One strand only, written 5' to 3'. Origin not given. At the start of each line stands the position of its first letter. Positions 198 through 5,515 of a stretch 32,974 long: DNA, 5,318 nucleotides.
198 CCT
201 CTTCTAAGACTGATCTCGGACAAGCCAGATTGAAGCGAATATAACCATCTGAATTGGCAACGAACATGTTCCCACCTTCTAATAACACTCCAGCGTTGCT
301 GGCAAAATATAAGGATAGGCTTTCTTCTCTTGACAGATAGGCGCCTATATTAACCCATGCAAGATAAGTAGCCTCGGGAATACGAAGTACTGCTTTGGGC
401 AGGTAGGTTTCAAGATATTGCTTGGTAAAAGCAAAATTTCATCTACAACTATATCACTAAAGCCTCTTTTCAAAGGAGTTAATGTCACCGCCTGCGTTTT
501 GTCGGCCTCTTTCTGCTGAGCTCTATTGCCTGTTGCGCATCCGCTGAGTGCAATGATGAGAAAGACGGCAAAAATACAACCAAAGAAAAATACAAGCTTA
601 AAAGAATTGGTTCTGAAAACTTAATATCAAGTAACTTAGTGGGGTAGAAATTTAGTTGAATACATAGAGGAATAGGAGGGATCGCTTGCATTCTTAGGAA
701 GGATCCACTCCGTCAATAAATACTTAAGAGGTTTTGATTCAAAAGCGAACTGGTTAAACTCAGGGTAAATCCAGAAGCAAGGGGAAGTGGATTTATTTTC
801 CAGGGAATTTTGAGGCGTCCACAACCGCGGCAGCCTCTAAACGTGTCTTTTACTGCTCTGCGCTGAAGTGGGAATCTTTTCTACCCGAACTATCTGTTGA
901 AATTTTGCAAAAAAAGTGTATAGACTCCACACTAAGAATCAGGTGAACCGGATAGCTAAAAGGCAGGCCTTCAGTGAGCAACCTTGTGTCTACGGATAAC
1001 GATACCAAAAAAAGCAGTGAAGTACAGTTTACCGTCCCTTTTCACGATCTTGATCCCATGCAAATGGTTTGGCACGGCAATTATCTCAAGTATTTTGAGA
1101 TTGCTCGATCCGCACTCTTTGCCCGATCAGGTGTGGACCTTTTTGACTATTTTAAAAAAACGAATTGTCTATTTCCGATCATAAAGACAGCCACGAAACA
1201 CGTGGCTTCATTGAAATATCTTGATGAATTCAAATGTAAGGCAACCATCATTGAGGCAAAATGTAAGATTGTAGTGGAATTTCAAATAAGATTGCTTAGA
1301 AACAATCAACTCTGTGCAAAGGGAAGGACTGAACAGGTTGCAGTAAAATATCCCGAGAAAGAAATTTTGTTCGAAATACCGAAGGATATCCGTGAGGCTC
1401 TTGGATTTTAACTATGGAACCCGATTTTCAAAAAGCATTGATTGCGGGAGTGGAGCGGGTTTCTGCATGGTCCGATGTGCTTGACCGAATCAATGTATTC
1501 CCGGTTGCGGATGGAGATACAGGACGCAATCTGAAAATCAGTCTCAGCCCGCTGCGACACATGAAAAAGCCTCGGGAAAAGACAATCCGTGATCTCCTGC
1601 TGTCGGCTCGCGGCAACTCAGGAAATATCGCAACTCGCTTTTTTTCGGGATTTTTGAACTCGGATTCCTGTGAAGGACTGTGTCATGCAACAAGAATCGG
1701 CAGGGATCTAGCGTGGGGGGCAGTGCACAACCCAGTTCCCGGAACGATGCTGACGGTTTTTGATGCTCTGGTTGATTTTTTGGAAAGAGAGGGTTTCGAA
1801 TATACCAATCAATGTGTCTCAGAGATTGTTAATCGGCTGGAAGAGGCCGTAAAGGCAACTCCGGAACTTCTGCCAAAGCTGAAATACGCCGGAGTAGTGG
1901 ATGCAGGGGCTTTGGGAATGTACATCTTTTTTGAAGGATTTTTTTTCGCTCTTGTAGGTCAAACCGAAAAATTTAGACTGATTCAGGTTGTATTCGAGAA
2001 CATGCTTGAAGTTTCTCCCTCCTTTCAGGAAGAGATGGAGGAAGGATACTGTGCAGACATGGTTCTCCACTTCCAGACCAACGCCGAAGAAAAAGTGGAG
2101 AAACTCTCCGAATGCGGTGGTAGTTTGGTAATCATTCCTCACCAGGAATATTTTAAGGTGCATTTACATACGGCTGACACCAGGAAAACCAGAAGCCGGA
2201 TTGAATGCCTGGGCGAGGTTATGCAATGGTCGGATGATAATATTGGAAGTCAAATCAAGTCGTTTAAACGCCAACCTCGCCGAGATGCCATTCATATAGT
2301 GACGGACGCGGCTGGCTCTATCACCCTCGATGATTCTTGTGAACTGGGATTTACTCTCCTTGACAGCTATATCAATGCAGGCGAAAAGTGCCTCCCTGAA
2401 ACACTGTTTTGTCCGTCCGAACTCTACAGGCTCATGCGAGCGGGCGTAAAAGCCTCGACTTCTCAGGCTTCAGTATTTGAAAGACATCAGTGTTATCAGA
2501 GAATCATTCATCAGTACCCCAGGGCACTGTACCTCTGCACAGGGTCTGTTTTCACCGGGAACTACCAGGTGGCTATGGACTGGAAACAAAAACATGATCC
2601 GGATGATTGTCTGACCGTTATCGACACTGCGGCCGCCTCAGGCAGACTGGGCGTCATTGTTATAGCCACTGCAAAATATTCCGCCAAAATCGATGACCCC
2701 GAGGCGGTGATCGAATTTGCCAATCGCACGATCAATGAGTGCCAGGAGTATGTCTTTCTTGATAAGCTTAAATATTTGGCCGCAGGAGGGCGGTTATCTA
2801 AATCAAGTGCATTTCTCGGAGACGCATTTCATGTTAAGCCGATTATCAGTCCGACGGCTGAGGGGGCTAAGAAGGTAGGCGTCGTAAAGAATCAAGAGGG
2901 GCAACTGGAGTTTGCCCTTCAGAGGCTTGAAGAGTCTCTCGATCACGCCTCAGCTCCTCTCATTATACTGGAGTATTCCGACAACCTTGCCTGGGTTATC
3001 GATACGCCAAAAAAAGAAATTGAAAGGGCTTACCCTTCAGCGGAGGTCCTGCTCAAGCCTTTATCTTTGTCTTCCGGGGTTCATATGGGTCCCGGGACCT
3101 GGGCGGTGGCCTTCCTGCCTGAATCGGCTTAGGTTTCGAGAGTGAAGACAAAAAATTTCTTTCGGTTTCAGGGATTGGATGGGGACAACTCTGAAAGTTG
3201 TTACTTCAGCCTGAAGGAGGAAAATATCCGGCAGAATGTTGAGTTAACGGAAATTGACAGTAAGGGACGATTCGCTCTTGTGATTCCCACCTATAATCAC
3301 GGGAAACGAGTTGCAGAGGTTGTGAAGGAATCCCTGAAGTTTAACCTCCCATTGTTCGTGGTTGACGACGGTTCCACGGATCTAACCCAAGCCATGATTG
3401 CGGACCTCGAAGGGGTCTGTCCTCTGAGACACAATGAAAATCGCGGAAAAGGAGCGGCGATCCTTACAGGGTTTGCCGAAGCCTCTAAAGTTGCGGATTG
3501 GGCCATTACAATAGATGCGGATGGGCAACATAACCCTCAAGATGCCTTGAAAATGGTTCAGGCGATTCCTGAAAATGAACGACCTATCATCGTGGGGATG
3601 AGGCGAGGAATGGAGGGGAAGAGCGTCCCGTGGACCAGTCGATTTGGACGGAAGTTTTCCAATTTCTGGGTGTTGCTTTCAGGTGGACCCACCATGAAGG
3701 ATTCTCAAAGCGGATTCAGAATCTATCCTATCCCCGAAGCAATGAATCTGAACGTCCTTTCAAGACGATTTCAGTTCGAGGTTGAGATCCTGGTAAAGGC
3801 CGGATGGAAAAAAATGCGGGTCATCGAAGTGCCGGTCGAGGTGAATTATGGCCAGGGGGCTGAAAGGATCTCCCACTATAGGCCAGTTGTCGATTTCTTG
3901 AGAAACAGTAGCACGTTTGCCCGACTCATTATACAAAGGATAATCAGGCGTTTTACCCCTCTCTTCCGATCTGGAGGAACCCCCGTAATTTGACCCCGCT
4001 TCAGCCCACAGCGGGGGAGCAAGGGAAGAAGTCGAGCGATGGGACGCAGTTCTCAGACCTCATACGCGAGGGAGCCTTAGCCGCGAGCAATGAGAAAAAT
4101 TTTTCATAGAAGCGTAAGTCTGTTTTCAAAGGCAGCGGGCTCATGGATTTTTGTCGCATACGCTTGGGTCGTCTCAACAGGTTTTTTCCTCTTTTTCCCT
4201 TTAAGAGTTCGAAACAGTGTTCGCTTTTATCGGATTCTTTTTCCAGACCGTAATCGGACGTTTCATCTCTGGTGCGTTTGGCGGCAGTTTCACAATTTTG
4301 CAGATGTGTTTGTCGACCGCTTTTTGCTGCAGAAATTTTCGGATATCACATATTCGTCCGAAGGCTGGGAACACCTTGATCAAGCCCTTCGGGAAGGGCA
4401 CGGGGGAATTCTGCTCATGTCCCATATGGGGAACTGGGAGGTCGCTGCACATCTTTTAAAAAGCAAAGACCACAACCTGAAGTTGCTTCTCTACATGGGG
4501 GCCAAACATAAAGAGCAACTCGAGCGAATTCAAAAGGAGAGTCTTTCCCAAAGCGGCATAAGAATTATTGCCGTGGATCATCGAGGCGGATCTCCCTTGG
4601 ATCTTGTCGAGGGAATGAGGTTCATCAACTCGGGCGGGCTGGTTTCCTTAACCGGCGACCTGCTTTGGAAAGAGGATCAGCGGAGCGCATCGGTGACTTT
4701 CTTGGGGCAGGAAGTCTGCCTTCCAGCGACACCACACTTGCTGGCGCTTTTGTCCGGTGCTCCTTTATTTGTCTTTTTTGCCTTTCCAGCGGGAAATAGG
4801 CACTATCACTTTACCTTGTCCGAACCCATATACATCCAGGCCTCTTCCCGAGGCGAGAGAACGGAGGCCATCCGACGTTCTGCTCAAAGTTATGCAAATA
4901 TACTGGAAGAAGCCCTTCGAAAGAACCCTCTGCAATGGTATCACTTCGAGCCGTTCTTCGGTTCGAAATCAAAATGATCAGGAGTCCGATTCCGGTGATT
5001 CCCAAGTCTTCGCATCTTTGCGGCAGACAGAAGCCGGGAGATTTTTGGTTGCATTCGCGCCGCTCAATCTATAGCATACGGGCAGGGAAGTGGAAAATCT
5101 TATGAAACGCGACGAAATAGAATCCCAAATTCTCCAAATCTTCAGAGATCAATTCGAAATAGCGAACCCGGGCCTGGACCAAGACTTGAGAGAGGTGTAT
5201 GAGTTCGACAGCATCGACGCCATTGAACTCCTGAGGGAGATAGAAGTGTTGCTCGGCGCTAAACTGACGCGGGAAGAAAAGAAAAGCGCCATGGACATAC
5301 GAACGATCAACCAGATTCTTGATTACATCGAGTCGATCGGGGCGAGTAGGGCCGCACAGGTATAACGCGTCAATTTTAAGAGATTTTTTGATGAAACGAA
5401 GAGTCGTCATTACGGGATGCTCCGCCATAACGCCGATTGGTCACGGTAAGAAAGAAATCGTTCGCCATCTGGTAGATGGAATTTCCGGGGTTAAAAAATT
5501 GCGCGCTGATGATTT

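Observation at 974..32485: Orphan ~31.5-kb type II FAS/PKS-like lipid island: aryl-polyene-style export/anchoring chassis combined with five radical SAM enzymes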

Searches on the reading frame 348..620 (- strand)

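Call 81: search_protein_families(library=pfam, proteins=[window:348-620:-], max_evalue=0.1)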
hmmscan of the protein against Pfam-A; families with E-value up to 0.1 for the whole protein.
seq(91 aa): 1 family
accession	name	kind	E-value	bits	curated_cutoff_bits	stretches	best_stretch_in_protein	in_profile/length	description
PF20101.4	DUF6491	-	0.097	13.1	27.5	0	16-39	6-32/138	Family of unknown function (DUF6491)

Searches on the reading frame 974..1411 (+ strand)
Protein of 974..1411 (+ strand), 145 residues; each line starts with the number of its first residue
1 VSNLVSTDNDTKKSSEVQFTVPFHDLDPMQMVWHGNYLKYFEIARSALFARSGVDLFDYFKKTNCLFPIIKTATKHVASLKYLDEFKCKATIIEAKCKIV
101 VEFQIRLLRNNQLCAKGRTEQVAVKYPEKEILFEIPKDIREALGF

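Call 3: search_protein_families(library=pfam, proteins=[window:974-1411:+], max_evalue=0.01)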
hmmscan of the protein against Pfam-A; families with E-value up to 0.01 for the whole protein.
window:974-1411:+ (145 aa): 2 families
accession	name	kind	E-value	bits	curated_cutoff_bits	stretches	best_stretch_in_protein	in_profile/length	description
PF13279.12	4HBT_2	-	2.5e-11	44.5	25.5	1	21-143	1-122/122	Thioesterase-like superfamily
PF03061.28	4HBT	-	1.3e-05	25.9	20.6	1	30-98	2-62/79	Thioesterase superfamily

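Call 14: search_protein_families(library=ncbifam, proteins=[window:974-1411:+], max_evalue=0.00001)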
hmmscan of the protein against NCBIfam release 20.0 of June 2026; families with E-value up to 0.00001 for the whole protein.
window:974-1411:+ (145 aa): 3 families
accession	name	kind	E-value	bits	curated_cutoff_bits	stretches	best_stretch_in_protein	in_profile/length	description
TIGR00051.1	TIGR00051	subfamily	2.1e-12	47.4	68.7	1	21-120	4-101/117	YbgC/FadM family acyl-CoA thioesterase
TIGR02799.1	thio_ybgC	equivalog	5.7e-11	42.8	141.35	1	17-127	3-112/126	tol-pal system-associated acyl-CoA thioesterase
NF047424.1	MenI_Staph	exception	3.5e-10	39.9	225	1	20-127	9-115/148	1,4-dihydroxy-2-naphthoyl-CoA hydrolase MenI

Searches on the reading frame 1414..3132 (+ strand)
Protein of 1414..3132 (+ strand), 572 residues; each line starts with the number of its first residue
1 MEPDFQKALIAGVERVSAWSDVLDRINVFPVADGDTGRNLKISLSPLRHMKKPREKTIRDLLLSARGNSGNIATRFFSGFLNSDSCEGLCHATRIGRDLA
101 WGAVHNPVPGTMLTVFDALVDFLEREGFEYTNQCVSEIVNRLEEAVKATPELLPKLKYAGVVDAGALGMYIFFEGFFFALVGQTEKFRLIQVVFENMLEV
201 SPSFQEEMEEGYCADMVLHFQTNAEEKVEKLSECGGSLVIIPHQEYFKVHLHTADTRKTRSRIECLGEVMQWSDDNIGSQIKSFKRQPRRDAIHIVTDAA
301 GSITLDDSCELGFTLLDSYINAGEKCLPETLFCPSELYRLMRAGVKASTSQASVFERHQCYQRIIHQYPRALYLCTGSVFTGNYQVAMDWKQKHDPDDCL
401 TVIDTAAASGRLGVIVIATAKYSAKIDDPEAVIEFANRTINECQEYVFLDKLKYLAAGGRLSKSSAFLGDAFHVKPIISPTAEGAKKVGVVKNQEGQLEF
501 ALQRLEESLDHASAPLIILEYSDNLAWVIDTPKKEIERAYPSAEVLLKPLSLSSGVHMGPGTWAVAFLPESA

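Call 3: search_protein_families(library=pfam, proteins=[window:1414-3132:+], max_evalue=0.01)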
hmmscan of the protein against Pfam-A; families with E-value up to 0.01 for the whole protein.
window:1414-3132:+ (572 aa): 3 families
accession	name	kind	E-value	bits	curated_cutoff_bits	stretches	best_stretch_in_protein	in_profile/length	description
PF02645.21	DegV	-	8.6e-37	127.4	27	1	293-569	2-279/280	Uncharacterised protein, DegV family COG1307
PF02734.22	Dak2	-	1.4e-17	64.6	27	1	30-176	1-172/174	DAK2 domain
PF21645.3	FakA-like_M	-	2.1e-08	34.3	24.9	1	211-281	3-77/80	Fatty acid kinase subunit A-like, middle domain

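Call 8: search_protein_families(library=ncbifam, proteins=[window:1414-3132:+], max_evalue=0.01)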
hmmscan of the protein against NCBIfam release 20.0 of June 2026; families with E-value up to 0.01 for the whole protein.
window:1414-3132:+ (572 aa): 4 families
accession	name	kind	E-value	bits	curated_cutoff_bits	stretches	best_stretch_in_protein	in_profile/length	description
TIGR03599.1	YloV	subfamily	8.2e-52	176.4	396.1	1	5-287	1-302/530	DAK2 domain fusion protein YloV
TIGR00762.1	DegV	domain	1.5e-38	132.6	99.7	1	293-567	1-275/276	DegV family EDD domain-containing protein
NF038248.1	FakA_VfrB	equivalog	2.6e-35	121.9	975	1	5-283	8-313/549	fatty acid kinase catalytic subunit FakA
NF038249.1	fatty_FakB1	equivalog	3e-09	36.4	350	1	307-568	19-280/286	fatty acid kinase binding subunit FakB1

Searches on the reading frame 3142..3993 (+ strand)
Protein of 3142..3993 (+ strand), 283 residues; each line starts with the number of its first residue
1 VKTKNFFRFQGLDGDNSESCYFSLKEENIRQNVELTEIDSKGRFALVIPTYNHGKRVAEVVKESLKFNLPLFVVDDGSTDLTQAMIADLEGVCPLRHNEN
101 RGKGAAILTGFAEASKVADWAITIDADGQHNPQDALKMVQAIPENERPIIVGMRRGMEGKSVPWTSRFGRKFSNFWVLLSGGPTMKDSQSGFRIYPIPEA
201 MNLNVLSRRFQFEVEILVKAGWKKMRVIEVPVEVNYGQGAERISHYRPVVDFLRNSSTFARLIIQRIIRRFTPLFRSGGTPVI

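Call 3: search_protein_families(library=pfam, proteins=[window:3142-3993:+], max_evalue=0.01)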
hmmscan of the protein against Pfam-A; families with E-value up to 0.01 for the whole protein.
window:3142-3993:+ (283 aa): 3 families
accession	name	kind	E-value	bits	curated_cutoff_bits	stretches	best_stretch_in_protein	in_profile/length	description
PF00535.33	Glycos_transf_2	-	4.2e-24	85.8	23.3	1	46-167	2-128/168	Glycosyl transferase family 2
PF13704.12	Glyco_tranf_2_4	-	5.1e-05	24.1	27.5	1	71-127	22-81/98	Glycosyl transferase family 2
PF13641.12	Glyco_tranf_2_3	-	0.0031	18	27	1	43-138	2-106/230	Glycosyltransferase like family 2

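Call 14: search_protein_families(library=ncbifam, proteins=[window:3142-3993:+], max_evalue=0.00001)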
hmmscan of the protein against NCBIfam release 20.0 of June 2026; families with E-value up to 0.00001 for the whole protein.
window:3142-3993:+ (283 aa): 7 families
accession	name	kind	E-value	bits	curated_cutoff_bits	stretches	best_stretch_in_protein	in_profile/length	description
NF058614.1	PPMAGASynPpgS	equivalog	4e-25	88.6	370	1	46-238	4-200/226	polyprenyl-phospho-N-acetylgalactosaminyl synthase PpgS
TIGR04182.1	glyco_TIGR04182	equivalog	4e-18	65.8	325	1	46-258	4-213/293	S-layer glycoprotein N-glycosyltransferase AglJ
TIGR03937.1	PgaC_IcaA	equivalog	1e-11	44.5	422.3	1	20-146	22-154/407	poly-beta-1,6-N-acetyl-D-glucosamine synthase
NF007986.1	PRK10714.1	equivalog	5.5e-09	35.5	529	1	43-200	7-171/316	undecaprenyl-phosphate 4-deoxy-4-formamido-L-arabinose transferase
NF047588.1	GlcsyltransPgfSStrep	equivalog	2.3e-08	33.6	500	1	56-229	22-192/308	glycosyltransferase PgfS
NF041875.1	EPS_EpsD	equivalog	1.6e-06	27.8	370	1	46-164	3-128/325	exopolysaccharide biosynthesis glycosyltransferase EpsD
NF041391.1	DPhHxTase_Halo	equivalog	5e-06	25.6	375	1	72-241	27-190/213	dolichyl-phosphate hexose transferase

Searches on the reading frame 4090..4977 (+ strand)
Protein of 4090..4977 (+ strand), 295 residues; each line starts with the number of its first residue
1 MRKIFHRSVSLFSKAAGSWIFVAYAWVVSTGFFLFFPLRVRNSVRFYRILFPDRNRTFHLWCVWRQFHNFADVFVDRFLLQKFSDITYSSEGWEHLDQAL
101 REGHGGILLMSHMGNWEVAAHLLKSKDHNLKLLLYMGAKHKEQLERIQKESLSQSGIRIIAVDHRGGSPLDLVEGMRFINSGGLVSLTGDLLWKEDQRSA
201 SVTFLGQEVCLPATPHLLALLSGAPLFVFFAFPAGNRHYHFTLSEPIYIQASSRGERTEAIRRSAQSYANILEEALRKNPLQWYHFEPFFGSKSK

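Call 3: search_protein_families(library=pfam, proteins=[window:4090-4977:+], max_evalue=0.01)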
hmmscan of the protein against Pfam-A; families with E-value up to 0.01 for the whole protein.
window:4090-4977:+ (295 aa): 1 family
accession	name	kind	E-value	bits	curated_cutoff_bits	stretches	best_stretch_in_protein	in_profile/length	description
PF03279.18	Lip_A_acyltrans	-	3.9e-15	56.2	22.3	1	65-288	78-291/295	Bacterial lipid A biosynthesis acyltransferase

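Call 14: search_protein_families(library=ncbifam, proteins=[window:4090-4977:+], max_evalue=0.00001)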
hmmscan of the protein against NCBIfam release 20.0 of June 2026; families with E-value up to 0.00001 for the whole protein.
window:4090-4977:+ (295 aa): 4 families
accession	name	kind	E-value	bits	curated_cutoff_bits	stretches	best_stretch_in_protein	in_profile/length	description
NF005919.0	PRK07920.1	equivalog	3.7e-18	65.6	209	1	85-291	100-294/311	phosphatidylinositol mannoside acyltransferase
NF006270.0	PRK08419.1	equivalog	8e-12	45.1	248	1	64-290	69-288/298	lipid A biosynthesis lauroyl acyltransferase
NF006487.0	PRK08905.1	equivalog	1.2e-06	27.9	281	1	85-235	83-226/290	lysophospholipid acyltransferase family protein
NF004190.0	PRK05645.1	equivalog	1.6e-06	27.4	377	1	85-191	93-191/295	lysophospholipid acyltransferase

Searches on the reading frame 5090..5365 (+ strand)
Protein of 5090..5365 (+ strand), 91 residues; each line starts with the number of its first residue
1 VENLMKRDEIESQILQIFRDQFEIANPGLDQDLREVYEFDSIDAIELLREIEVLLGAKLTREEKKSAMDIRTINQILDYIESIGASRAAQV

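Call 3: search_protein_families(library=pfam, proteins=[window:5090-5365:+], max_evalue=0.01)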
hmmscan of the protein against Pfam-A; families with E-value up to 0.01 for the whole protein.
window:5090-5365:+ (91 aa): 1 family
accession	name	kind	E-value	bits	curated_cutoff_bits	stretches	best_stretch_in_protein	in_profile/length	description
PF00550.31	PP-binding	-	4.3e-08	33.7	20.8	1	13-80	2-67/67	Phosphopantetheine attachment site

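Call 14: search_protein_families(library=ncbifam, proteins=[window:5090-5365:+], max_evalue=0.00001)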
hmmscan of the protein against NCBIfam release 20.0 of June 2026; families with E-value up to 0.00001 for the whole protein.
window:5090-5365:+ (91 aa): 3 families
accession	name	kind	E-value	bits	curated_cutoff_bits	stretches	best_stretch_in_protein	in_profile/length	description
NF003757.0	PRK05350.1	equivalog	1.4e-09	38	65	1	5-83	2-79/83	acyl carrier protein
NF002150.0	PRK00982.1-4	subfamily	2.8e-06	27.5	66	1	5-82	1-77/80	acyl carrier protein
TIGR00517.1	acyl_carrier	equivalog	7.7e-06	25.7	70.45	0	8-82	2-75/77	acyl carrier protein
